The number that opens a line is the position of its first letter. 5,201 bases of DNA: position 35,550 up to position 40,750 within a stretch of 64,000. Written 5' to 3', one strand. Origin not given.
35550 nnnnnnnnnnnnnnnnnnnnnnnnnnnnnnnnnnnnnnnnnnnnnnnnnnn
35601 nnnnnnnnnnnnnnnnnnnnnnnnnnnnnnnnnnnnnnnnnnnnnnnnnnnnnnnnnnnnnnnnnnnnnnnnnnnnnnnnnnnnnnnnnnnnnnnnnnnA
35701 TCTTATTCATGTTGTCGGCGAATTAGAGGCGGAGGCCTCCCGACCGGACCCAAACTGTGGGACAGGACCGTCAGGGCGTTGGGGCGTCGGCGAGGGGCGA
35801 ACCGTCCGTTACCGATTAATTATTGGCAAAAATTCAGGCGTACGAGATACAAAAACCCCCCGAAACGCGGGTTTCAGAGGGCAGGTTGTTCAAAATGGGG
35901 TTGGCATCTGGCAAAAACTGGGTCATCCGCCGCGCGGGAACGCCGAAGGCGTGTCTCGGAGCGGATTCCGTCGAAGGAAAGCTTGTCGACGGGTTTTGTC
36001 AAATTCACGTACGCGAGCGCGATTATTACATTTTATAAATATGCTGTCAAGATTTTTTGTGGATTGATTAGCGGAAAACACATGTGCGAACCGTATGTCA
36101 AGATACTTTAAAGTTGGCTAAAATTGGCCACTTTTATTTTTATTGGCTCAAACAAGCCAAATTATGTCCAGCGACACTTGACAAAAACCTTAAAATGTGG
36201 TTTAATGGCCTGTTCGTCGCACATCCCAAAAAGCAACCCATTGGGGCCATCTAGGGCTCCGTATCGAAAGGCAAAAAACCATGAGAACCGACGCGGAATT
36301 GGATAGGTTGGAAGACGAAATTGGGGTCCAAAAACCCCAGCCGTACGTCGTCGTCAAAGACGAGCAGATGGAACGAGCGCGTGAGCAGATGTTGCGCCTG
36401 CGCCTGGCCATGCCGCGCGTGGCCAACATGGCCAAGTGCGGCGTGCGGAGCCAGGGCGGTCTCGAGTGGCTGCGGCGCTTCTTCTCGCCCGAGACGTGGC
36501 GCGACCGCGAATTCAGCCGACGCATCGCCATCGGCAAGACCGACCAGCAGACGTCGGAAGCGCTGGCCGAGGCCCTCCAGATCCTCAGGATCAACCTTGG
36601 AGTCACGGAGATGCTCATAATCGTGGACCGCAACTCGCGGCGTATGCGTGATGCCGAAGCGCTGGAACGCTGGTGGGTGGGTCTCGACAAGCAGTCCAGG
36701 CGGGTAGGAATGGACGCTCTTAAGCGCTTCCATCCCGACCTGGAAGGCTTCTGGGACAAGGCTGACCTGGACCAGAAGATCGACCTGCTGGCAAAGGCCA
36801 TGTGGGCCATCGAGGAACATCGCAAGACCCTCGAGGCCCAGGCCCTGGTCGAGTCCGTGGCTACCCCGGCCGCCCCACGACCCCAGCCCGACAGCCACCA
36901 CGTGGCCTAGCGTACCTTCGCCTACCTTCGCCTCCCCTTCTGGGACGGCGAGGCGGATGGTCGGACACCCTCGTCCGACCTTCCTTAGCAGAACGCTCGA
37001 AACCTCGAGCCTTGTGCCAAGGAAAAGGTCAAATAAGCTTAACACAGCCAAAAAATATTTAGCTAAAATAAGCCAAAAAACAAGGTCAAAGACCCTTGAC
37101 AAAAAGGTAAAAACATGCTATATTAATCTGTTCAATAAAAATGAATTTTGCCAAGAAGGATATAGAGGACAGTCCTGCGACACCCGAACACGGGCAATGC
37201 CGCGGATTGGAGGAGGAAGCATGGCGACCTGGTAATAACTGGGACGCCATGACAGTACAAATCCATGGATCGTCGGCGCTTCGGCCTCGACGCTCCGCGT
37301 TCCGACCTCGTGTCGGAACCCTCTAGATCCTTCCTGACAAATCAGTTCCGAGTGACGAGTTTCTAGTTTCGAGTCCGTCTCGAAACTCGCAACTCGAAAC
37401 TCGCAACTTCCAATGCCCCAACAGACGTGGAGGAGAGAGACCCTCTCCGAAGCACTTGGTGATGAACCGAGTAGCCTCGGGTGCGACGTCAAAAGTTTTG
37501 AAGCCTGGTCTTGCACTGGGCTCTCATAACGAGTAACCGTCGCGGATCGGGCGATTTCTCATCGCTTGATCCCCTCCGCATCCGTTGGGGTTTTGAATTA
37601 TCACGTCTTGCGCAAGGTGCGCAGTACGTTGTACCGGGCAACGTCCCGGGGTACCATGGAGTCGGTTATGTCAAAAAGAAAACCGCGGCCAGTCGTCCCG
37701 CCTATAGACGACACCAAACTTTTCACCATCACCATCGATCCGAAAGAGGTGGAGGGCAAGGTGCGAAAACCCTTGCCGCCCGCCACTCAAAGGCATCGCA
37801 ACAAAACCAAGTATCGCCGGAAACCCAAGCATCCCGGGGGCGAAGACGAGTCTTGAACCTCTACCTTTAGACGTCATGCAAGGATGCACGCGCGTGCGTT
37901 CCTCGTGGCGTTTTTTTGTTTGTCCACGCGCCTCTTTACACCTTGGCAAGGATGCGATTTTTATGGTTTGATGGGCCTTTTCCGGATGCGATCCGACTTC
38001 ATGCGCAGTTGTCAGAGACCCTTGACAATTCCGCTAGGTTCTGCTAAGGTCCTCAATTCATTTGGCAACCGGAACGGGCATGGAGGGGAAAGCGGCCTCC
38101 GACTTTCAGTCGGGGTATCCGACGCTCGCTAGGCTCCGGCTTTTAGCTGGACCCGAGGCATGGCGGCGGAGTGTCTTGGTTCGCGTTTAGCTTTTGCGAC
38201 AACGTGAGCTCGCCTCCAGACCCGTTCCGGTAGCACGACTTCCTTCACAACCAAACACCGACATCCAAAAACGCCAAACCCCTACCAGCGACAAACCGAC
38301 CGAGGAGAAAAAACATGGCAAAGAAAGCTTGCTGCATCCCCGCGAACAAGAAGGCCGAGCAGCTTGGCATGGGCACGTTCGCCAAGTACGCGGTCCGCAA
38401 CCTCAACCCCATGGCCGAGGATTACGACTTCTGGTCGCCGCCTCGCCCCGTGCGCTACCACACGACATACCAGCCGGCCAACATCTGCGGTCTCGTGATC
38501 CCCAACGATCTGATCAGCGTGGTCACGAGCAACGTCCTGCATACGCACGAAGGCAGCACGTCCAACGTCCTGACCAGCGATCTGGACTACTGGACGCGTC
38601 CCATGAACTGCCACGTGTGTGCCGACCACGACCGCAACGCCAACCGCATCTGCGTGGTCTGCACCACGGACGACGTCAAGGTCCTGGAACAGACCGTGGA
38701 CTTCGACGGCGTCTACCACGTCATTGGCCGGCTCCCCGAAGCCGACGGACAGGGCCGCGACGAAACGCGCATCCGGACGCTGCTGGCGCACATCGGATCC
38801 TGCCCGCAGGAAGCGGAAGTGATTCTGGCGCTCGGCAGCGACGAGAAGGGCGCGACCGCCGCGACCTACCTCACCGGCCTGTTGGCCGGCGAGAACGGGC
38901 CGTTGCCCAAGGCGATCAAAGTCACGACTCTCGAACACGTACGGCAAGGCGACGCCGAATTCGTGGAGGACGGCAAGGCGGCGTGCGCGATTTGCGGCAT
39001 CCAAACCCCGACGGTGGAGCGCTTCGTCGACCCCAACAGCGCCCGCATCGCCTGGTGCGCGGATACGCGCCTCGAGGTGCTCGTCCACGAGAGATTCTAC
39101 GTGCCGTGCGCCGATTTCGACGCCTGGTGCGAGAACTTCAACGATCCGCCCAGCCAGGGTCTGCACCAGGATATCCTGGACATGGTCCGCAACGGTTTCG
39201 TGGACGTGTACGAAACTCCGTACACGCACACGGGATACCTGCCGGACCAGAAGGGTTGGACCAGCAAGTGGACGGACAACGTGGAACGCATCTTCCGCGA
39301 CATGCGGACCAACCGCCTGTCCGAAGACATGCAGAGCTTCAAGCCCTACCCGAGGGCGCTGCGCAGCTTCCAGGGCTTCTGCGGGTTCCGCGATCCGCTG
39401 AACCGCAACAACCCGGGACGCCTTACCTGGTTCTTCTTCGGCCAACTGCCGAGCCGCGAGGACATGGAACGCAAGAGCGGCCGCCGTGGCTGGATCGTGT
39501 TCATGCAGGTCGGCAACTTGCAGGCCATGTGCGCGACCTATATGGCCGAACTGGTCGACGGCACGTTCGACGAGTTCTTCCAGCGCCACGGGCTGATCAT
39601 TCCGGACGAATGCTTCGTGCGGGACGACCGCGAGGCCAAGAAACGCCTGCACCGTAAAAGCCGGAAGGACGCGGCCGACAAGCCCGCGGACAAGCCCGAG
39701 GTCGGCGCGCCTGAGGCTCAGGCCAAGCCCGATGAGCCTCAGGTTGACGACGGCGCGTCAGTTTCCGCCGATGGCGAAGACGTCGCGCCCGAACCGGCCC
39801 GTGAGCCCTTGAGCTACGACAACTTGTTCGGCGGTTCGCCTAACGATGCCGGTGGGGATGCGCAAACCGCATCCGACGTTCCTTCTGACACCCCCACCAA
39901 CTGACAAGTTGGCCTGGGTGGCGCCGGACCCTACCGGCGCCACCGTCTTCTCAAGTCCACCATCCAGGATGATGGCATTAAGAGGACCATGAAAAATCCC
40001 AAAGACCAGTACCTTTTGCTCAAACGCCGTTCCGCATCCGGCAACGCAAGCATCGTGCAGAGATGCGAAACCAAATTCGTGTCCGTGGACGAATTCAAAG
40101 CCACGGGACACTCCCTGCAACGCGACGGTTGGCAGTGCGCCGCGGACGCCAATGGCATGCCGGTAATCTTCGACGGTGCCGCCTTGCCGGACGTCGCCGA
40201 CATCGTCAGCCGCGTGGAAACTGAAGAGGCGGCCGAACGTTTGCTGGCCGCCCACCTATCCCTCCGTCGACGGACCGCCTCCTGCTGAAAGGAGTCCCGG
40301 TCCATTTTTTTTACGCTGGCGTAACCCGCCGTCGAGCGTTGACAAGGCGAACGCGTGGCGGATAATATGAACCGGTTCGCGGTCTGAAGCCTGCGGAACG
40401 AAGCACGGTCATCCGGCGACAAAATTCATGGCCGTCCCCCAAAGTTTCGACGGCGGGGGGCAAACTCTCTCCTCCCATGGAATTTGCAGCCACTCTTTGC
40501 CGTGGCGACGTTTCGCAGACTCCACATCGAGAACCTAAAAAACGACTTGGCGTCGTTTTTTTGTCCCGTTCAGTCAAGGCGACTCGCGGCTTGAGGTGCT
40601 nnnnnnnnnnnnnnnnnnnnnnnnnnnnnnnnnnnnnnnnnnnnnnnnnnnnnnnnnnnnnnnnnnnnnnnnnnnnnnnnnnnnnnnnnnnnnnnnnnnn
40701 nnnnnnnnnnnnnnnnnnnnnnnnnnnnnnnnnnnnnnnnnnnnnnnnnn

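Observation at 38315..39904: RecR-like Zn-finger/Toprim core in a 529-aa protein with a novel N-terminus, long C-terminal domain and acidic tail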

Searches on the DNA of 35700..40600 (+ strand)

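Call 26: search_rna_families(source=window, start=35700, end=40600, threshold=evalue, max_evalue=10, show_alignments=3)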
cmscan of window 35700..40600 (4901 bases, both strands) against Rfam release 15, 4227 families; matches with E-value up to 10: 2.
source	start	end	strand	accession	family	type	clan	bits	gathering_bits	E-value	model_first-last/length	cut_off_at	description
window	37344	37401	-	RF01997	mir-969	Gene; miRNA;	-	27.9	61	0.026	15-72/86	no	mir-969 microRNA precursor family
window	37349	37410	+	RF00256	mir-196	Gene; miRNA;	-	18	55.4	3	1-77/77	no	mir-196 microRNA precursor family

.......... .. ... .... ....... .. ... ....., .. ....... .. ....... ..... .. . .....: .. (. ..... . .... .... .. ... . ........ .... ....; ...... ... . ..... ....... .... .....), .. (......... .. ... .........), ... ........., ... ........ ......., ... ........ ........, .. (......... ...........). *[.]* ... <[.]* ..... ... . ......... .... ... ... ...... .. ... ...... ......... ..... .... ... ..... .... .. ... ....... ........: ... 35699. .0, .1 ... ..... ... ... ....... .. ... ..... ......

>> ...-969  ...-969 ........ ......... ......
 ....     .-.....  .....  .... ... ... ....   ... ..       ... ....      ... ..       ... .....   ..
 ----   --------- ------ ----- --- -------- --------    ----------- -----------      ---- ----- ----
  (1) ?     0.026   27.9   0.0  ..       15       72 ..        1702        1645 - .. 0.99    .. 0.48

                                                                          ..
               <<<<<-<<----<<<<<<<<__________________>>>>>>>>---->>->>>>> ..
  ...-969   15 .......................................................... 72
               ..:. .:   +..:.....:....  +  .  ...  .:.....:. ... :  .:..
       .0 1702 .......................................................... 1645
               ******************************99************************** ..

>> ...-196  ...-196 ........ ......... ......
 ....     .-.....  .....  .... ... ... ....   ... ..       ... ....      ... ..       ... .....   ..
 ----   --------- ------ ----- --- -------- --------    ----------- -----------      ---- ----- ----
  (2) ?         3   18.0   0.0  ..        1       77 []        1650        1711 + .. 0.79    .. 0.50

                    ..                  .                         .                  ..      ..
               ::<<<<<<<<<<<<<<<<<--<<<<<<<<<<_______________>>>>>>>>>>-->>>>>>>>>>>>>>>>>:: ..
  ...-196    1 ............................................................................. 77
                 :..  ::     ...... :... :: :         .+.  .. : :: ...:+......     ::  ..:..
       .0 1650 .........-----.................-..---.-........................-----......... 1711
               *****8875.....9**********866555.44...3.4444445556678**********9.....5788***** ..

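Call 73: build_rna_model(alignment_id=A10)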
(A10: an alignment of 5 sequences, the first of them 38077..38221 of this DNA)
Model R1 built from alignment A10 (5 sequences, 150 columns); structure: RNAalifold consensus.
model positions 142; base pairs 44; branch points 2; effective number of sequences 1.19; information 0.59 bits per position. Calibrated on 0.2 Mb of random sequence (short: E-values are rough).
structure used (alignment columns):
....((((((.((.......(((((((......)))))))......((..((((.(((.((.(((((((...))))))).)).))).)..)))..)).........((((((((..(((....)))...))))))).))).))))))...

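Call 74: search_with_rna_model(model_id=R1, sources=[window, L001, L003, L004, L005, L006, L007], max_evalue=1)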
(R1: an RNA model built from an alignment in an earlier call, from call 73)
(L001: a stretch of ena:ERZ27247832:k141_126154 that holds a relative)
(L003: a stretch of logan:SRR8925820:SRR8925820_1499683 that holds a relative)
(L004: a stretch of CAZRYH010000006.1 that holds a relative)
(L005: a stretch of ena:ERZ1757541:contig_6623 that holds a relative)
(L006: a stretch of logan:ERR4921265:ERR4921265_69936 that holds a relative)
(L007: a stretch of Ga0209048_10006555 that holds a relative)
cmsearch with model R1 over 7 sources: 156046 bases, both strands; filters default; matches with E-value up to 1: 15.
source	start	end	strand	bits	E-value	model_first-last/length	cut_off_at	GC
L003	1048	1190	+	149.9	1.5e-31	1-142/142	no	0.64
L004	9780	9922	+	149.9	1.5e-31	1-142/142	no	0.64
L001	9770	9912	+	142.9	5.5e-30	1-142/142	no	0.63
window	38077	38221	+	141.5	1.1e-29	1-142/142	no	0.62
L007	2525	2670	+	119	1.2e-24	1-142/142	no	0.58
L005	9753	9875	+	100.5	1.8e-20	1-142/142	no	0.55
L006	68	190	+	100.5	1.8e-20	1-142/142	no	0.55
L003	1049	1191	-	24.6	0.002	1-142/142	no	0.64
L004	9781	9923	-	24.6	0.002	1-142/142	no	0.64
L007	1099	1276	+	22.5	0.006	1-142/142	no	0.59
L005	9754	9876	-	15.3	0.24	1-142/142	no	0.55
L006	69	191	-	15.3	0.24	1-142/142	no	0.55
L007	2526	2671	-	14.5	0.38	1-142/142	no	0.58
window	38078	38222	-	14.2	0.44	1-142/142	no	0.62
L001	9811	9860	-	13.4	0.66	43-90/142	no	0.64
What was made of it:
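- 38077..38221 (+): Structured 5' leader RNA (~145 nt, four helices) upstream of the ORF; SD GAGGAG at 38302-38307. There is one copy per locus at 100-150 bits (call 74).
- Closest known: Autoregulatory 5' leaders of ribosomal-protein and RNase genes, and riboswitches. Different: Only one copy per locus is seen (call 74).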

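Call 85: search_with_rna_model(model_id=R1, source=window, start=36900, end=37900, filters=off, max_evalue=10, show_alignments=2)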
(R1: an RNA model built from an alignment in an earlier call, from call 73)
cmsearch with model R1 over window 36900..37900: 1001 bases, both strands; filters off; matches with E-value up to 10: 20.
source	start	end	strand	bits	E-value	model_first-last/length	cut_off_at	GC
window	37424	37581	+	18.3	0.00034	1-142/142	no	0.56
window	37211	37339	-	17.8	0.00044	1-142/142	no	0.58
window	36960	37026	+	13.9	0.0033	21-90/142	no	0.57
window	36979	37026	-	7.4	0.095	43-90/142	no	0.52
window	37283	37400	+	6.6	0.14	1-142/142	no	0.55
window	37341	37405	-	3.7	0.63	1-142/142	no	0.49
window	37218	37252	+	3.6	0.66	1-142/142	no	0.54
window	37755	37784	+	2.5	1.2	1-142/142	no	0.7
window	37653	37719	+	1.7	1.8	1-142/142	no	0.52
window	37539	37583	-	1.4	2.1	1-142/142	no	0.62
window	37603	37629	+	1.3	2.2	54-79/142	no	0.59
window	37631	37653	-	0.3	3.6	1-142/142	no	0.7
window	37630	37652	+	0.2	3.8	1-142/142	no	0.7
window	37432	37451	-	0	4.4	1-142/142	no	0.6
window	37496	37530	-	-0.5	5.5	1-142/142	no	0.49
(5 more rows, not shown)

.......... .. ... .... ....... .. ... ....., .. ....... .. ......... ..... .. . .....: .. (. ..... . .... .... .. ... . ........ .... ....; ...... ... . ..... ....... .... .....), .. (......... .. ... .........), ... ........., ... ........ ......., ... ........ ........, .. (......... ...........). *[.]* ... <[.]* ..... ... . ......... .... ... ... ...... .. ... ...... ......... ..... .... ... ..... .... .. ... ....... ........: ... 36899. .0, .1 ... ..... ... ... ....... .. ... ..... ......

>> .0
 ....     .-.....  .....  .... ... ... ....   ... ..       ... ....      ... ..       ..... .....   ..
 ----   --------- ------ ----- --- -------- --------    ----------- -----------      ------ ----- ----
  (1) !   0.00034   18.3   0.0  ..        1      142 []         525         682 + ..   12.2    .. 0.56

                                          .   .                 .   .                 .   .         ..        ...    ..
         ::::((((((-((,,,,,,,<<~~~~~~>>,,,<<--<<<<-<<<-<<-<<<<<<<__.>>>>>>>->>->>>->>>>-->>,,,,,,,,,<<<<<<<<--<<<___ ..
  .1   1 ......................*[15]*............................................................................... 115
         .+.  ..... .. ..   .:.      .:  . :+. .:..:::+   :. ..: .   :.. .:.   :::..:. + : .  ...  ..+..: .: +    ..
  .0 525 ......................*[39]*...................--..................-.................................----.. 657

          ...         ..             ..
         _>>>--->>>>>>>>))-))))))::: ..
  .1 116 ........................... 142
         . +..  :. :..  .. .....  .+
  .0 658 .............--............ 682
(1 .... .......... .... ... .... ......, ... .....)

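Call 86: search_with_rna_model(model_id=R1, source=L007, start=900, end=1800, filters=off, max_evalue=10, show_alignments=1)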
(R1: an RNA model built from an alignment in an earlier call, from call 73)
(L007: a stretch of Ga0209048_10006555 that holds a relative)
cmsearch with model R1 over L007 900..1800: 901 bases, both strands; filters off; matches with E-value up to 10: 21.
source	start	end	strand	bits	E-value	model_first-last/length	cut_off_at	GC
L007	1099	1247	+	22.1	4.2e-05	1-142/142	no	0.6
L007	1444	1605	+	10.3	0.019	1-142/142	no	0.55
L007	1333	1361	-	7.2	0.092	101-129/142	no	0.24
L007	1151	1287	-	6.9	0.11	1-142/142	no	0.55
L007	905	944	+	2.3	1.2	49-84/142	no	0.5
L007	904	920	-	1.7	1.6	22-38/142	no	0.65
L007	962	979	-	0.9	2.4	1-142/142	no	0.44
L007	1445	1606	-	0.9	2.4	1-142/142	no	0.55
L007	1357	1378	+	0.9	2.4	1-142/142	no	0.45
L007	1613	1629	+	-0.3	4.7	1-142/142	no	0.24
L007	959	985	+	-0.5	5.1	1-142/142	no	0.37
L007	1313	1341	+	-0.7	5.5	1-142/142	no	0.34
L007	1614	1630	-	-0.7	5.7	1-142/142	no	0.18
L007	1631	1644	+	-0.8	5.8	1-142/142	no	0.29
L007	1023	1043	-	-1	6.5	1-142/142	no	0.33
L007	1078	1097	+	-1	6.7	1-142/142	no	0.4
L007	1012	1032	+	-1.3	7.9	1-142/142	no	0.43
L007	1733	1746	+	-1.5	8.6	1-142/142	no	0.64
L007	1724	1731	-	-1.6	8.8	111-118/142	no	0.62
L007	1036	1067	+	-1.7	9.5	1-142/142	no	0.38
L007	1362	1374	-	-1.8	9.9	24-36/142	no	0.62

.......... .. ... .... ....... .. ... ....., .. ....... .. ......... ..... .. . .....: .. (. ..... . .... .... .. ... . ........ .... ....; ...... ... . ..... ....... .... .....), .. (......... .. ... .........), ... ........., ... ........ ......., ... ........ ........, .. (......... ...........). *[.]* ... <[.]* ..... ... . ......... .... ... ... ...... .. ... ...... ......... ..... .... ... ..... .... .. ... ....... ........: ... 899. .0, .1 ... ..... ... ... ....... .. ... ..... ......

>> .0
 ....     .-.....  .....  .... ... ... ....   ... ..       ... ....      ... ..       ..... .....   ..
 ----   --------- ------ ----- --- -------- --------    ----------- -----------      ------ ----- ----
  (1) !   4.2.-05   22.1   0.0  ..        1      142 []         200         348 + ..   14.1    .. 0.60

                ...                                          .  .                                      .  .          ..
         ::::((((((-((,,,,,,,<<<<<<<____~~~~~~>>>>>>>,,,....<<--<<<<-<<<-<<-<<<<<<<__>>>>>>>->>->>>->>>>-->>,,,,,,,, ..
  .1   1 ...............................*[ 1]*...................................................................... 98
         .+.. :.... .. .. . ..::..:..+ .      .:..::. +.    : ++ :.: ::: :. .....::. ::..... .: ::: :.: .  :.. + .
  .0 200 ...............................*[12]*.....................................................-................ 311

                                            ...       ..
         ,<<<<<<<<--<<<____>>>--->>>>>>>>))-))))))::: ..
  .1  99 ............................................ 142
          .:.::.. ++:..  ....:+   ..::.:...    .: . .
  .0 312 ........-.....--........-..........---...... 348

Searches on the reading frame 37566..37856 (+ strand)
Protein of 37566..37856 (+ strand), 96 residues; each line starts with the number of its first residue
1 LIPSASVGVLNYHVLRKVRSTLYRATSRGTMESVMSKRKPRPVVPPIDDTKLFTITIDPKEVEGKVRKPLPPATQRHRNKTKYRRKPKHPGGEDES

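Call 9: search_protein_families(library=pfam, proteins=[window:37566-37856:+], max_evalue=0.001)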
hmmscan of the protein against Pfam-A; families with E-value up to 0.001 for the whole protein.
window:37566-37856:+ (96 aa): 0 families

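Call 51: search_protein_families(library=padloc, proteins=[window:37566-37856:+], max_evalue=1)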
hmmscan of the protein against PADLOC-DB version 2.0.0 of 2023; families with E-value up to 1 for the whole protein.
window:37566-37856:+ (96 aa): 0 families

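Call 82: search_protein_families(library=phrogs, proteins=[window:37566-37856:+], max_evalue=0.01)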
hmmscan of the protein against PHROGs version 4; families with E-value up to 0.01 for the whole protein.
window:37566-37856:+ (96 aa): 2 families
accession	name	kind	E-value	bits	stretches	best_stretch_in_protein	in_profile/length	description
phrog_6310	-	unknown function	0.00017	22.3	1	78-89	21-32/42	-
phrog_2701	-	unknown function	0.0071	17.3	1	72-91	22-41/46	-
